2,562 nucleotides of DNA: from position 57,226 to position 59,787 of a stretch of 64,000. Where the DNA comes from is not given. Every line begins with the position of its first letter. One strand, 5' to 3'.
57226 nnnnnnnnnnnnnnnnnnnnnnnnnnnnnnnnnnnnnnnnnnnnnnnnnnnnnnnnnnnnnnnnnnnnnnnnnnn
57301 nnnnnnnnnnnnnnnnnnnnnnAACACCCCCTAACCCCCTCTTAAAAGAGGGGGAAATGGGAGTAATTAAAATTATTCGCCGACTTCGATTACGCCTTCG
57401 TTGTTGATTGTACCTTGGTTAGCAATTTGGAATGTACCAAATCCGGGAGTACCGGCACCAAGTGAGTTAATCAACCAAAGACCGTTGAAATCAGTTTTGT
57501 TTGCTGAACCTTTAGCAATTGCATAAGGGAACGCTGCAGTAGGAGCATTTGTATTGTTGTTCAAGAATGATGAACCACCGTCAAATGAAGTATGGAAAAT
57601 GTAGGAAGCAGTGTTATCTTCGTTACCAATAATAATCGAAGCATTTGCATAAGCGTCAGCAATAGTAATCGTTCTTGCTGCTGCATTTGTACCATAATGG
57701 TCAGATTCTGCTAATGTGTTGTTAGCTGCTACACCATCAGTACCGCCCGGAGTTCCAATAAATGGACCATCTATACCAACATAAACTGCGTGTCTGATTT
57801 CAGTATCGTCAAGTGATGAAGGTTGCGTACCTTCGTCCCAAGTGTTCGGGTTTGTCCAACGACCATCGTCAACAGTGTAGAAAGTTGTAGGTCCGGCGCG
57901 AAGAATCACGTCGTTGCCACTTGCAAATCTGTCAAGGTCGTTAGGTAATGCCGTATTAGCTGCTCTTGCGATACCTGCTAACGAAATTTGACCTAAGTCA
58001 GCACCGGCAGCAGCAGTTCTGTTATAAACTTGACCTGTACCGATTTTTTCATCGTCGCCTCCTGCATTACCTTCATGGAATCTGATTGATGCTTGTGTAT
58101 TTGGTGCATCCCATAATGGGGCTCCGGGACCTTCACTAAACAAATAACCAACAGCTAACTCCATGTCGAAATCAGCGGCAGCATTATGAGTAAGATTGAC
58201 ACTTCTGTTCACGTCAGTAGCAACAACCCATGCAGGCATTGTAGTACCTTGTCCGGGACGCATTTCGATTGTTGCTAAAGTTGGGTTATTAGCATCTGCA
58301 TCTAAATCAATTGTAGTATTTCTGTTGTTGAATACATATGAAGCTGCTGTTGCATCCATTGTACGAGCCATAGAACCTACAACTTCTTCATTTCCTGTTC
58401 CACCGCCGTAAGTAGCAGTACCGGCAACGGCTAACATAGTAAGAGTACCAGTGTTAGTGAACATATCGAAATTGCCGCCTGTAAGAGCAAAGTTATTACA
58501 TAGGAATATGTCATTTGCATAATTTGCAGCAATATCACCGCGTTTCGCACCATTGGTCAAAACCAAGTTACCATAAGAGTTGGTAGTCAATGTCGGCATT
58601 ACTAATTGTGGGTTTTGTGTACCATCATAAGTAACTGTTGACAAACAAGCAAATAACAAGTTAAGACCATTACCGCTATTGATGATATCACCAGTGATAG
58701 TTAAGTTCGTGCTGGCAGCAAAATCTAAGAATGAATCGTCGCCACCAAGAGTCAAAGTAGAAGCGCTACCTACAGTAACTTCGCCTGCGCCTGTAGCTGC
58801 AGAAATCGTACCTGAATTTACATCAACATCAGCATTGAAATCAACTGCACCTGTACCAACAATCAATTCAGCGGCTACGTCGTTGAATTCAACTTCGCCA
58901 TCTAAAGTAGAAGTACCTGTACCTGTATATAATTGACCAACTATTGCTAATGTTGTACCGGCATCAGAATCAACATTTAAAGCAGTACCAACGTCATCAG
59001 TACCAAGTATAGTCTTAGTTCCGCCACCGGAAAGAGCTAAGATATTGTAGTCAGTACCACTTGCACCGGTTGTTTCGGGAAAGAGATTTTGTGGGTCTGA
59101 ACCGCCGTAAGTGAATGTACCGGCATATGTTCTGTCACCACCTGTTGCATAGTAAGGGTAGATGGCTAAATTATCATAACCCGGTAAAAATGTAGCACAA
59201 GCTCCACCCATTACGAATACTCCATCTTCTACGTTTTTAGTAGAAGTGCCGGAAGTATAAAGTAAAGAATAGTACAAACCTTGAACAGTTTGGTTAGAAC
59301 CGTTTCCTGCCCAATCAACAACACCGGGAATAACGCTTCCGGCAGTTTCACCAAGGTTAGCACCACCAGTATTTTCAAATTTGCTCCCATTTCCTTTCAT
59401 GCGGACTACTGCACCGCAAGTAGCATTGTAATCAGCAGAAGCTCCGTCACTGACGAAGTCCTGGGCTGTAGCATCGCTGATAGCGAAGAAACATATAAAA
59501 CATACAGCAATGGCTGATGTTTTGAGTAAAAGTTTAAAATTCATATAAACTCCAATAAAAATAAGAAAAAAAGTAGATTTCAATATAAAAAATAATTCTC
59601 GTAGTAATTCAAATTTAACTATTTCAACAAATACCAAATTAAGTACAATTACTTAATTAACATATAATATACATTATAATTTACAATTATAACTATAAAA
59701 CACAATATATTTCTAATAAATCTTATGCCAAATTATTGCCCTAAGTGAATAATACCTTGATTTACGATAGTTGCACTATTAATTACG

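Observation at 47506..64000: Tightly packed 9-gene minus-strand operon: giant surface proteins, T9SS cargo, OmpA-domain OM protein and its own signalling module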

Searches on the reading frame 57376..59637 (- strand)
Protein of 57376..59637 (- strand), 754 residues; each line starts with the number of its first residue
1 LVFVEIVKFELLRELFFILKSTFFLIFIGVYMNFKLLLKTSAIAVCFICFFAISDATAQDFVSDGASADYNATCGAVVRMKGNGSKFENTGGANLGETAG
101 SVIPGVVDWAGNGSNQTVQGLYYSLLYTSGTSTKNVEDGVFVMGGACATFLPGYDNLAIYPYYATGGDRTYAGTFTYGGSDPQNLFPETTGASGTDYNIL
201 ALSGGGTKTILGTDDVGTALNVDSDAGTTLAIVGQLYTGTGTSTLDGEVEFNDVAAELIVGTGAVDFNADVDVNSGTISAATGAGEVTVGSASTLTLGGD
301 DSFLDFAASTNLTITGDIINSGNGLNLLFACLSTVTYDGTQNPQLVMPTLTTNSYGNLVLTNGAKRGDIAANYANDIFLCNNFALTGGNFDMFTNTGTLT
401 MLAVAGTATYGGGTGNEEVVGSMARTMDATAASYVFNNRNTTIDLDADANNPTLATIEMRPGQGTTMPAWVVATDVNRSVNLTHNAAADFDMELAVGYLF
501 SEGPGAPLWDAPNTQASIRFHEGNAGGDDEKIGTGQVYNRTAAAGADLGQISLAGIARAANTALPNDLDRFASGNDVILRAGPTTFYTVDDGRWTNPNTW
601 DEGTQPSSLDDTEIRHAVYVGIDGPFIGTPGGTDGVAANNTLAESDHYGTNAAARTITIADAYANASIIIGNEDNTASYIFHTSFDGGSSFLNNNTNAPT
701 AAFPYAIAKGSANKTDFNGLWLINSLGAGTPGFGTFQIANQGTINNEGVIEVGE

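Call 5: search_protein_families(library=pfam, proteins=[window:57376-59637:-], max_evalue=0.01)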
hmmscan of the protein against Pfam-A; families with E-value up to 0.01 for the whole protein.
window:57376-59637:- (754 aa): 0 families

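Call 6: search_protein_families(library=ncbifam, proteins=[window:57376-59637:-], max_evalue=0.01)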
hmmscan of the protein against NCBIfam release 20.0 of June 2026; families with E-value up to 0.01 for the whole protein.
window:57376-59637:- (754 aa): 0 families

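Call 47: search_solved_structures(query=A3, max_evalue=1)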
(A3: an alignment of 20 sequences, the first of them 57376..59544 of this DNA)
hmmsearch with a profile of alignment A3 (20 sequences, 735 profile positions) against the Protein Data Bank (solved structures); distinct sequences matched with E-value up to 1: 1.
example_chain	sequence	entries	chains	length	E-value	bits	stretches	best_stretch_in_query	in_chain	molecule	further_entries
2rck_A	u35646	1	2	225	0.005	18.5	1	161-222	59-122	Juvenile hormone binding protein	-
